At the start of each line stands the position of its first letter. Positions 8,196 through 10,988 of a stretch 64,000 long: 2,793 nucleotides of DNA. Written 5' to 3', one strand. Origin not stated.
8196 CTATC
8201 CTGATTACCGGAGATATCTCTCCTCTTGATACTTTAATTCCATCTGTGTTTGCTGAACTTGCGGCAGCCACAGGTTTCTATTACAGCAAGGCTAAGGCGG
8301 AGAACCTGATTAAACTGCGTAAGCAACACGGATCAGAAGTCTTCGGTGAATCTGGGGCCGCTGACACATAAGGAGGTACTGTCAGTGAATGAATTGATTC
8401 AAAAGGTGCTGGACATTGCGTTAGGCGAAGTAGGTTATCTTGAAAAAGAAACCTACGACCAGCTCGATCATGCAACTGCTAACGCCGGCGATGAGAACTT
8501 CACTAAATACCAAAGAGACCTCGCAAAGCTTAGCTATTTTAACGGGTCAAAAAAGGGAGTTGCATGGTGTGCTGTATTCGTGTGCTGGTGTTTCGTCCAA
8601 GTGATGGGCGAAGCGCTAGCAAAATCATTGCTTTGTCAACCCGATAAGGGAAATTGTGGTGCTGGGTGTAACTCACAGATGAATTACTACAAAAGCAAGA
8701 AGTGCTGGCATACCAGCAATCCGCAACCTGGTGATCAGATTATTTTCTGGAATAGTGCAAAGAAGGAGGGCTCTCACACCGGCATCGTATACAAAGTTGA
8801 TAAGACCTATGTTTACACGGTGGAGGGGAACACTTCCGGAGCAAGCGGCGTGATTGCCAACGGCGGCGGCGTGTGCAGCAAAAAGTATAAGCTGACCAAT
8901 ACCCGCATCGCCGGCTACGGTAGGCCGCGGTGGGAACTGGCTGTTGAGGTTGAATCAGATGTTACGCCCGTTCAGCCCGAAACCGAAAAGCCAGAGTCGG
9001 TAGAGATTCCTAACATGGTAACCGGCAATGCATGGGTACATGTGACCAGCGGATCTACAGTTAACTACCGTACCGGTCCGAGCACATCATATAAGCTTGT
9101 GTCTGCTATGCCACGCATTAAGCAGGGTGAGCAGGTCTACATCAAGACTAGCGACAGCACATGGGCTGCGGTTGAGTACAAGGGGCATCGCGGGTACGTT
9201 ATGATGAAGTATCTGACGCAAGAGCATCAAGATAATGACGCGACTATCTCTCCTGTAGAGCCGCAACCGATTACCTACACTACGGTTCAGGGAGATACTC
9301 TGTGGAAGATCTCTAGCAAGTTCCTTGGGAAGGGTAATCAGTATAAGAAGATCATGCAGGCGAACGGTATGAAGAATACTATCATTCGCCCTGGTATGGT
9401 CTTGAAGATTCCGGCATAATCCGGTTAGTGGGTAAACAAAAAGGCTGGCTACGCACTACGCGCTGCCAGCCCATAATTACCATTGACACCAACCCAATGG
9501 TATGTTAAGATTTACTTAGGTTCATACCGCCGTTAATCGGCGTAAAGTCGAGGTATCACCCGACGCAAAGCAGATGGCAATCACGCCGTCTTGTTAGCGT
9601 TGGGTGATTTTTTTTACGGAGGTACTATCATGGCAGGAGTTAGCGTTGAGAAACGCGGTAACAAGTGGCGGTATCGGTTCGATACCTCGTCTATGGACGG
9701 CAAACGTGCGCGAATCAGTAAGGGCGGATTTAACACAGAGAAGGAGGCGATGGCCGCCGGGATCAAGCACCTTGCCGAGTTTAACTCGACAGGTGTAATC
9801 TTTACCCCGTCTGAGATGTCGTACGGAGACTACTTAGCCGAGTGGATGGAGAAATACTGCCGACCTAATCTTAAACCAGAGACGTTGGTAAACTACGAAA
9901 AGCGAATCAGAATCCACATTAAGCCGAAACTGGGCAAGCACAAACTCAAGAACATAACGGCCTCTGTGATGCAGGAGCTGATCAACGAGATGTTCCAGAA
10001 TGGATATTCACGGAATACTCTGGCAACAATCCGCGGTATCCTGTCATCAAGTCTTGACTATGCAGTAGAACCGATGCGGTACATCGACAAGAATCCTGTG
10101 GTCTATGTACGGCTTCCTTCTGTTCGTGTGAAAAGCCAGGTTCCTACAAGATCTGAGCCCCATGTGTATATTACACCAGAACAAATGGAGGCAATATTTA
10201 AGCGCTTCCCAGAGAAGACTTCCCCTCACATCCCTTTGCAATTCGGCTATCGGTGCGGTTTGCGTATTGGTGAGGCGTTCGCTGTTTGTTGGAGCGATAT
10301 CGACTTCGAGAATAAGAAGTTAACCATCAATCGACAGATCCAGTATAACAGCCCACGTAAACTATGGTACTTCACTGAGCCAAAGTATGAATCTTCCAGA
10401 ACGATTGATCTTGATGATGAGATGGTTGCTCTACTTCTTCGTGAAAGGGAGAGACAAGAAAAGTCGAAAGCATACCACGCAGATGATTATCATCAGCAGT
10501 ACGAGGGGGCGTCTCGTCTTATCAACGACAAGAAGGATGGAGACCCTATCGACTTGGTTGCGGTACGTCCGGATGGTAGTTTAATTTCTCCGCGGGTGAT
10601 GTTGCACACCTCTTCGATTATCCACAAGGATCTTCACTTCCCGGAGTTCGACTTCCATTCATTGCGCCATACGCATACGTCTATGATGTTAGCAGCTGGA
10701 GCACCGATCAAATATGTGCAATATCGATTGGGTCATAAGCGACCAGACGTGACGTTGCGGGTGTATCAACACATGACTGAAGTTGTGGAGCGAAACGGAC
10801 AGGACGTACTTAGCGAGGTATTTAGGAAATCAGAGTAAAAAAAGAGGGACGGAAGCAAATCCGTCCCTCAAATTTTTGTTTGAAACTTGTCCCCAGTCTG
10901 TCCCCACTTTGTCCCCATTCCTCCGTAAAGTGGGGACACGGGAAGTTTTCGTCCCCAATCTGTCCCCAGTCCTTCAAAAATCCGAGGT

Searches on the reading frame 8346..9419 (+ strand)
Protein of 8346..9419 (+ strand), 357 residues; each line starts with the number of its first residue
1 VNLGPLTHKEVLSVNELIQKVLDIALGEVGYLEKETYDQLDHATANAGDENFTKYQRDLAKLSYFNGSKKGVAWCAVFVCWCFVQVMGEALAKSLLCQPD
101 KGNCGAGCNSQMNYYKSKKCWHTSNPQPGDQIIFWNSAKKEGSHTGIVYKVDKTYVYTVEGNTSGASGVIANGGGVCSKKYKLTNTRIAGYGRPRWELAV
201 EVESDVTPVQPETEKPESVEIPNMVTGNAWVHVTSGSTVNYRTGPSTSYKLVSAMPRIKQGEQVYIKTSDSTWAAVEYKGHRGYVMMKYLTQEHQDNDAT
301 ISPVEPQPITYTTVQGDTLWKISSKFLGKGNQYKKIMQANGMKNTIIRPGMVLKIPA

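Call 74: search_protein_families(library=pfam, proteins=[window:8346-9419:+], max_evalue=0.001)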
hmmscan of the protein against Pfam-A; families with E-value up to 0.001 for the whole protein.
window:8346-9419:+ (357 aa): 3 families
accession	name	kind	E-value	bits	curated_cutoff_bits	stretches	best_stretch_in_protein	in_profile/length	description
PF01476.26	LysM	-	1.3e-12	47.9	20.9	1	311-356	1-43/43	LysM domain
PF05257.22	CHAP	-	9.6e-10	39.3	26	1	69-162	3-81/81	CHAP domain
PF08239.17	SH3_3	-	0.00018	22.1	27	1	238-290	2-53/54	Bacterial SH3 domain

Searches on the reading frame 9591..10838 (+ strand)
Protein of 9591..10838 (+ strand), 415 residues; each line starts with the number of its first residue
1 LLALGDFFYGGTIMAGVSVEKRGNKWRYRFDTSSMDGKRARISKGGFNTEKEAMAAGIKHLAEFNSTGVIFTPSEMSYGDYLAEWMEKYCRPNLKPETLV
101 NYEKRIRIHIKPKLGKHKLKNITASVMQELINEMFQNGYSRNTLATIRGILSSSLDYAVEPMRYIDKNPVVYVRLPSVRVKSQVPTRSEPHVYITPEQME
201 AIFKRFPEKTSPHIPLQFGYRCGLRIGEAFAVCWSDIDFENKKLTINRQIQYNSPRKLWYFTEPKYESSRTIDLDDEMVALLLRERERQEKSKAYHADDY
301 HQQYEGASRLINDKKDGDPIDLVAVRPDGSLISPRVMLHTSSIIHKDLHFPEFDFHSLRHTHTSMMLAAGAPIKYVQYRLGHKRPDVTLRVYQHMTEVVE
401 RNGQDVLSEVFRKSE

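Call 74: search_protein_families(library=pfam, proteins=[window:9591-10838:+], max_evalue=0.001)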
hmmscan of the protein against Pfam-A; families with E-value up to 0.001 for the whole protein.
window:9591-10838:+ (415 aa): 4 families
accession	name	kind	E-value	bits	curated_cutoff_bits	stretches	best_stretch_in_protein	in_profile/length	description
PF00589.27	Phage_integrase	-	6.2e-19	68.8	27.1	1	194-396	3-169/172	Phage integrase family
PF14659.12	Phage_int_SAM_3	-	6.7e-16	58.7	22.6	1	79-134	3-57/58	Phage integrase, N-terminal SAM-like domain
PF14657.12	Arm-DNA-bind_4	-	1e-06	28.6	22.3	1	25-65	1-43/47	Arm DNA-binding domain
PF22022.2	Phage_int_M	-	7.2e-05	23.4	27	1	82-163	5-84/96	Phage integrase central domain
